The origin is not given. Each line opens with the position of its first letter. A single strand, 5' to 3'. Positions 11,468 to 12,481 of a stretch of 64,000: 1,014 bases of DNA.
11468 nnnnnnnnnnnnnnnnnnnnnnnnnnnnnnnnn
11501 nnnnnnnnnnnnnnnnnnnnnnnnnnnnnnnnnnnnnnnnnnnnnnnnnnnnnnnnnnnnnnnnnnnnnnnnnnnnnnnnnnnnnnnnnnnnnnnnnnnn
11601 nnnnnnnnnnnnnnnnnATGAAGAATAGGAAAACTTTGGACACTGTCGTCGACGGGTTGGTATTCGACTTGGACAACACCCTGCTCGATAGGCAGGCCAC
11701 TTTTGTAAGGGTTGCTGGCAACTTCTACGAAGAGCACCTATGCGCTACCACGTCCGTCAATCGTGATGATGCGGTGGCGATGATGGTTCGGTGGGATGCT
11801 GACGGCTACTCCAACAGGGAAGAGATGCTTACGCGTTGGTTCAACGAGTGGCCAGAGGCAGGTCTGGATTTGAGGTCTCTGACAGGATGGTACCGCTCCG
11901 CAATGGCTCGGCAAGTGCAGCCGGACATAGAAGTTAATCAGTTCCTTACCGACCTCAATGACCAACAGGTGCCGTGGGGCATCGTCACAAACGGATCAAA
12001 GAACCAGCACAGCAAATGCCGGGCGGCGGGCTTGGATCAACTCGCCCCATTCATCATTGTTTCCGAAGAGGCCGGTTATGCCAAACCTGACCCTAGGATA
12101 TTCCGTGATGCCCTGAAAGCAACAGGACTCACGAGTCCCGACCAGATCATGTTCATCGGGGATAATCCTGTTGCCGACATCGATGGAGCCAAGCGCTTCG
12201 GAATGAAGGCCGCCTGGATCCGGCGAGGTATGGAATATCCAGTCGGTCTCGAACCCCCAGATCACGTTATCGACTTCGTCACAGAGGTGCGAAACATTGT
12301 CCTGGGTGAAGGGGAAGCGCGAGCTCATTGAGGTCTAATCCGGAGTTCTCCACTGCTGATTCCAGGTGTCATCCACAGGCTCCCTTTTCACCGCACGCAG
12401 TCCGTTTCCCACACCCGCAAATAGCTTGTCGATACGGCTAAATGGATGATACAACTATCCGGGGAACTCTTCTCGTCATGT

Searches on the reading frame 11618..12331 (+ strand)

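Call 13: search_protein_families(library=pfam, proteins=[window:11618-12331:+])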
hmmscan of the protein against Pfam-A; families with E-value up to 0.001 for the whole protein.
window:11618-12331:+ (237 aa): 4 families
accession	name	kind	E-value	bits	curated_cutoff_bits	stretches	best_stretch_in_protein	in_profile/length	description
PF13419.12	HAD_2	-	1.3e-22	81.2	23.8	1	15-201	2-178/178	Haloacid dehalogenase-like hydrolase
PF00702.32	Hydrolase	-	2.5e-20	74.1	26.4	1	12-195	2-191/191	haloacid dehalogenase-like hydrolase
PF13242.12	Hydrolase_like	-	3.4e-12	46.5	22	1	155-223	3-74/75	HAD-hyrolase-like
PF09419.16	PGP_phosphatase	-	0.0002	21.4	20.4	0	169-205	131-167/168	Mitochondrial PGP phosphatase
